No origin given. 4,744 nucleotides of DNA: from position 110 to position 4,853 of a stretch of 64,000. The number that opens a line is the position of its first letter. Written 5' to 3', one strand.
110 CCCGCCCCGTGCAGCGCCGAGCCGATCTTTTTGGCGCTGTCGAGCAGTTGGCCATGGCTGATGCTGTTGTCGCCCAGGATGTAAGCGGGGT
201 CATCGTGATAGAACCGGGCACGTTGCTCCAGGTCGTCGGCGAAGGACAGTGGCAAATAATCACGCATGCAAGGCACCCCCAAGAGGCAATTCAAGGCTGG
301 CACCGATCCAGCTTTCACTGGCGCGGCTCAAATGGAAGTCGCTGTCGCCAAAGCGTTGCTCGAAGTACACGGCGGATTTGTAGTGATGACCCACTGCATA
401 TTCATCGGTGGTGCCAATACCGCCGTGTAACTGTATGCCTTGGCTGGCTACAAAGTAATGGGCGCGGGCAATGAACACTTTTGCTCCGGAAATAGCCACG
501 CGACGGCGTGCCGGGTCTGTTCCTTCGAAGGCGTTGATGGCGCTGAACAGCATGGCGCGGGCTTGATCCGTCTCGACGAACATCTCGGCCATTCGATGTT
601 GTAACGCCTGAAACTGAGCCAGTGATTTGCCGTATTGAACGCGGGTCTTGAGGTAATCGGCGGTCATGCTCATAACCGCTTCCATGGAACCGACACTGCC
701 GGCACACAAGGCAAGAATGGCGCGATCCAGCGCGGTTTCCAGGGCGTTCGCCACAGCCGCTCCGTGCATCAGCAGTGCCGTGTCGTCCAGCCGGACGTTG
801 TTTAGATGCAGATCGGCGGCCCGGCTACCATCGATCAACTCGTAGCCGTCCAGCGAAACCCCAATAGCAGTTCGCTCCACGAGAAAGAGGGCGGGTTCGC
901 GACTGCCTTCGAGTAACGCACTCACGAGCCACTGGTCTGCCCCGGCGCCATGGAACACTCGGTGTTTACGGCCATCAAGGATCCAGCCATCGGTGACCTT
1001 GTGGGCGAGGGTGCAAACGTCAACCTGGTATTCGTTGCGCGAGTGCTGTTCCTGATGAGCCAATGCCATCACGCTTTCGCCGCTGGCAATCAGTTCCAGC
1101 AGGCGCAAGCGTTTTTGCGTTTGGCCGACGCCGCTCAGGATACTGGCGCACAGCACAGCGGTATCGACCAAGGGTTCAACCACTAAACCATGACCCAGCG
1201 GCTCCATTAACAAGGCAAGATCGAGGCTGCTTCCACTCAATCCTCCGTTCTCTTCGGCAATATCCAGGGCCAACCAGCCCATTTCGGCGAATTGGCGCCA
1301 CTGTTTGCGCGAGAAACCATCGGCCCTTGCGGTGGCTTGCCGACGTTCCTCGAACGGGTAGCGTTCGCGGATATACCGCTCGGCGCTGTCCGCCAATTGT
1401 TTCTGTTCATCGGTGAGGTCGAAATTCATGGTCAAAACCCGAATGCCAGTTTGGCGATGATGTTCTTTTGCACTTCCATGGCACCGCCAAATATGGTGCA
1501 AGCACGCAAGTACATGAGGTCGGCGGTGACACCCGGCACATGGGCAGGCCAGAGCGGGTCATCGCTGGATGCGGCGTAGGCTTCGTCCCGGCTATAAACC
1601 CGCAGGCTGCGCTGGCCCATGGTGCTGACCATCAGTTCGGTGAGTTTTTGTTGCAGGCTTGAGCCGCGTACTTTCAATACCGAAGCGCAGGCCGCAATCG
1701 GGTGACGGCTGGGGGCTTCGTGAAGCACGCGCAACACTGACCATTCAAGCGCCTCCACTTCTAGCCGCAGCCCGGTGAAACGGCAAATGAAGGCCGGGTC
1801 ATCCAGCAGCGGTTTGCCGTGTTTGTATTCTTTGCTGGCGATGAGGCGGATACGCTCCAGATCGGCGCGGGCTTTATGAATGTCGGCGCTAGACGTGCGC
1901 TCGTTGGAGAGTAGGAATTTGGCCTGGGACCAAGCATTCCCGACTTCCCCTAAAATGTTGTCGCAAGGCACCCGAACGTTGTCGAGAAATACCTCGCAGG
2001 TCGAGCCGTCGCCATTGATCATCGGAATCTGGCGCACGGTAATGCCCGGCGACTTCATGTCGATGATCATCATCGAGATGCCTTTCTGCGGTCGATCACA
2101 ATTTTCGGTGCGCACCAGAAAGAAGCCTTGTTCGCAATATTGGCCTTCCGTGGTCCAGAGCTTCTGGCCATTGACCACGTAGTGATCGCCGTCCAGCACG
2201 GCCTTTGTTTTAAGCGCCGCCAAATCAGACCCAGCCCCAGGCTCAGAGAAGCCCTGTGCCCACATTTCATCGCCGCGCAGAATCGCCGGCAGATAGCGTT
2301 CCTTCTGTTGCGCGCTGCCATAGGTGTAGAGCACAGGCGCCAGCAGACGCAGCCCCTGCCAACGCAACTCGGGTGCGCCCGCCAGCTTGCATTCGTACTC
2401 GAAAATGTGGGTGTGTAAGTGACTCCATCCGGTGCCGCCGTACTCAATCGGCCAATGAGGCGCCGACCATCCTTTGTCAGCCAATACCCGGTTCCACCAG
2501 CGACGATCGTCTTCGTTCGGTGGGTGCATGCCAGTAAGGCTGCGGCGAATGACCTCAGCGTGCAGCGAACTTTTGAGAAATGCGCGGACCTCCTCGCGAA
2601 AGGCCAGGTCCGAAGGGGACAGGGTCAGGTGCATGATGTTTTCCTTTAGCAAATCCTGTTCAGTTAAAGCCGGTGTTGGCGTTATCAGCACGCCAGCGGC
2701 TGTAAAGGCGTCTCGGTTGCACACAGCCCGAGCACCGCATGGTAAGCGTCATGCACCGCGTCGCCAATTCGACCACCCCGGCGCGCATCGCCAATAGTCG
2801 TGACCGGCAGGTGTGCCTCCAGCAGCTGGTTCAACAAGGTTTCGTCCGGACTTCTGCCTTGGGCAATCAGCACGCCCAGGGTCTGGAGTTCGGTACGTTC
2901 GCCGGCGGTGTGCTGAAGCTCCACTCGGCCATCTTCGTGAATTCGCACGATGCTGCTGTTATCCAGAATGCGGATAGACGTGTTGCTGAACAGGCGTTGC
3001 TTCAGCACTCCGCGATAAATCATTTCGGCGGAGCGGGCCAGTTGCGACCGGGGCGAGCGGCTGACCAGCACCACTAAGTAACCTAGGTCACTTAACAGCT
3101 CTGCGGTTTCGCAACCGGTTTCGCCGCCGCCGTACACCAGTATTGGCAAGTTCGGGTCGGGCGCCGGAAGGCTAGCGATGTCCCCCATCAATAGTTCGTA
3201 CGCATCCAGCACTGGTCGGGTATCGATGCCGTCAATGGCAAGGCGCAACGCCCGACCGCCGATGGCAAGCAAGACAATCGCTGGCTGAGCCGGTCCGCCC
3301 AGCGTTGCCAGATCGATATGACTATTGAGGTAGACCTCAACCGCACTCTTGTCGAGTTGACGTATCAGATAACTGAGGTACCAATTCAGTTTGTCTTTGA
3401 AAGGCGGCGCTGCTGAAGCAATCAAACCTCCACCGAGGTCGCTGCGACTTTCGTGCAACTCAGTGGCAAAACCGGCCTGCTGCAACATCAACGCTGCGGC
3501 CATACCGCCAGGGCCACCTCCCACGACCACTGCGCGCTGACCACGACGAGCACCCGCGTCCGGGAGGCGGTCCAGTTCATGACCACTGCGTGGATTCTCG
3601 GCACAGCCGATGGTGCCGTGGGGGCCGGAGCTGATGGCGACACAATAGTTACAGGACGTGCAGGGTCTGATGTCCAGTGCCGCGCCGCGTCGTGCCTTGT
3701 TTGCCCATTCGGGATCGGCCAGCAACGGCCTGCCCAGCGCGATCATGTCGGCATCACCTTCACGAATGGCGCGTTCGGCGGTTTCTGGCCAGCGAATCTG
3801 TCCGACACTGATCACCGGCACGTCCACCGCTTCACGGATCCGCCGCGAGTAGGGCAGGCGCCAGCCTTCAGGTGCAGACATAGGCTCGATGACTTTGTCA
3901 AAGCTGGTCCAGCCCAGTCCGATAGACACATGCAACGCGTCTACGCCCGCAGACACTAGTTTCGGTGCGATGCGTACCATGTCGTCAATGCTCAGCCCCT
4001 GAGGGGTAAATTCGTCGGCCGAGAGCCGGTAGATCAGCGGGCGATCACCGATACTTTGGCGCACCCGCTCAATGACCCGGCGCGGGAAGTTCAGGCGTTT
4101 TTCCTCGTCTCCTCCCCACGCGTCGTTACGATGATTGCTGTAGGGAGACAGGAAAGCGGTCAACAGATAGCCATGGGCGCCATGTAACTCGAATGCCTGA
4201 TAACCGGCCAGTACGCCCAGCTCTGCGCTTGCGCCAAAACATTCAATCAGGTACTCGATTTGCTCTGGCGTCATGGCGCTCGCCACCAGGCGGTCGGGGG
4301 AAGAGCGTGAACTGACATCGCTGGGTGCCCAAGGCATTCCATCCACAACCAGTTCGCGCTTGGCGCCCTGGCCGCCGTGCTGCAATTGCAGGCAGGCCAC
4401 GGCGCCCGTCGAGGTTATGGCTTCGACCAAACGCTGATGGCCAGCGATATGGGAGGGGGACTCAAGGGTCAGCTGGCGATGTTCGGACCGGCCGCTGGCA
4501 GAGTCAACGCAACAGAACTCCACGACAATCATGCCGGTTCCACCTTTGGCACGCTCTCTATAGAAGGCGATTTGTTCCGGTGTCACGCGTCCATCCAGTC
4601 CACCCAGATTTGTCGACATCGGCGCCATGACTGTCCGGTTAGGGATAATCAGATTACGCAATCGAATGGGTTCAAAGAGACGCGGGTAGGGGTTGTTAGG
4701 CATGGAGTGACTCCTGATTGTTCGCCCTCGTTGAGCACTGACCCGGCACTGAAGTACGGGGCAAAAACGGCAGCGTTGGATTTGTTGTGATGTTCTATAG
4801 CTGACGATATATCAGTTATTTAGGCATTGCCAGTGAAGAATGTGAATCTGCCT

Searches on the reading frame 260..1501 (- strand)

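Call 4: search_protein_families(library=pfam, proteins=[window:260-1501:-])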
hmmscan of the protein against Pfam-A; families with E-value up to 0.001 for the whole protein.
window:260-1501:- (413 aa): 4 families
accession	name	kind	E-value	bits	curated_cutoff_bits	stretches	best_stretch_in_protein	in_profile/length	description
PF00441.29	Acyl-CoA_dh_1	-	1.9e-25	90.2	22.4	1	255-392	8-143/150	Acyl-CoA dehydrogenase, C-terminal domain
PF02771.21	Acyl-CoA_dh_N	-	6e-14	52.8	22.9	1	30-142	1-113/113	Acyl-CoA dehydrogenase, N-terminal domain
PF08028.16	Acyl-CoA_dh_2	-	9.9e-07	29.5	22.7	1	264-370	2-116/134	Acyl-CoA dehydrogenase, C-terminal domain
PF02770.24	Acyl-CoA_dh_M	-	1.1e-05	25.9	33.3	1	160-235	16-96/97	Acyl-CoA dehydrogenase, middle domain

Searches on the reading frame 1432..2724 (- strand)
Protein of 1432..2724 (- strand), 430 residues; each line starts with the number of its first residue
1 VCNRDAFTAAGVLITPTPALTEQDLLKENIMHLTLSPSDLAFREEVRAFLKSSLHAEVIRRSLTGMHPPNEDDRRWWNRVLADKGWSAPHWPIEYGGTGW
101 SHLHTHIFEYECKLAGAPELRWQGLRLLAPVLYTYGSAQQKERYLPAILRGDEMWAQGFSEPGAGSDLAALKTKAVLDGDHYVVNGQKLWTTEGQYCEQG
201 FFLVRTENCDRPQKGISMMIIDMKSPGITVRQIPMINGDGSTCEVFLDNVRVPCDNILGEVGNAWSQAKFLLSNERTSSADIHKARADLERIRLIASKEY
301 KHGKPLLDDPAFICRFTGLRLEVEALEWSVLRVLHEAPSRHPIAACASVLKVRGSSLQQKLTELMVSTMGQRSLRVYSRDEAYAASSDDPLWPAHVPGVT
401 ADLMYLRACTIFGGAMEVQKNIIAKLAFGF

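Call 4: search_protein_families(library=pfam, proteins=[window:1432-2724:-])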
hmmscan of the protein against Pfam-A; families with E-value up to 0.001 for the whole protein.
window:1432-2724:- (430 aa): 3 families
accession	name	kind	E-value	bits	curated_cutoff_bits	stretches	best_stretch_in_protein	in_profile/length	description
PF02770.24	Acyl-CoA_dh_M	-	1.7e-18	67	33.3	1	156-250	1-97/97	Acyl-CoA dehydrogenase, middle domain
PF02771.21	Acyl-CoA_dh_N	-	7.9e-15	55.7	22.9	1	39-152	4-113/113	Acyl-CoA dehydrogenase, N-terminal domain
PF00441.29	Acyl-CoA_dh_1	-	6.2e-11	43.1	22.4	1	265-425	4-147/150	Acyl-CoA dehydrogenase, C-terminal domain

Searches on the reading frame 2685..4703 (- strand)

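Call 4: search_protein_families(library=pfam, proteins=[window:2685-4703:-])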
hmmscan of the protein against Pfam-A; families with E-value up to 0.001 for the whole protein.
window:2685-4703:- (672 aa): 11 families
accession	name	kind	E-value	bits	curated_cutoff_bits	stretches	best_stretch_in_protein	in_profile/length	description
PF00724.26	Oxidored_FMN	-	1.4e-66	225.6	27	1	9-342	2-340/342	NADH:flavin oxidoreductase / NADH oxidase family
PF07992.20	Pyr_redox_2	-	1.9e-19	70.6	26.1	1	391-626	3-246/291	Pyridine nucleotide-disulphide oxidoreductase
PF00070.33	Pyr_redox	-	3.8e-10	40.6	22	1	521-595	2-75/82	Pyridine nucleotide-disulphide oxidoreductase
PF13738.12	Pyr_redox_3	-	1.4e-08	34.8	30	1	521-626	167-276/305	Pyridine nucleotide-disulphide oxidoreductase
PF12831.13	FAD_oxidored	-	1.3e-07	31.7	27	1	392-437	3-48/416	FAD dependent oxidoreductase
PF13450.12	NAD_binding_8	-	1.3e-06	29.1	21.9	1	393-425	1-33/68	NAD(P)-binding Rossmann-like domain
PF01494.25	FAD_binding_3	-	2e-05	24.5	22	0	391-416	4-29/349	FAD binding domain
PF01134.28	GIDA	-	2e-05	24.3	22.1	0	392-422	3-33/391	Glucose inhibited division protein A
PF01266.30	DAO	-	7.2e-05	22.9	27.9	0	391-425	2-36/353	FAD dependent oxidoreductase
PF00890.30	FAD_binding_2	-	0.00034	20.4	20.4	0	391-432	2-49/414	FAD binding domain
PF13478.12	XdhC_C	-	0.00055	20.9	29.7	0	522-649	2-87/125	XdhC Rossmann domain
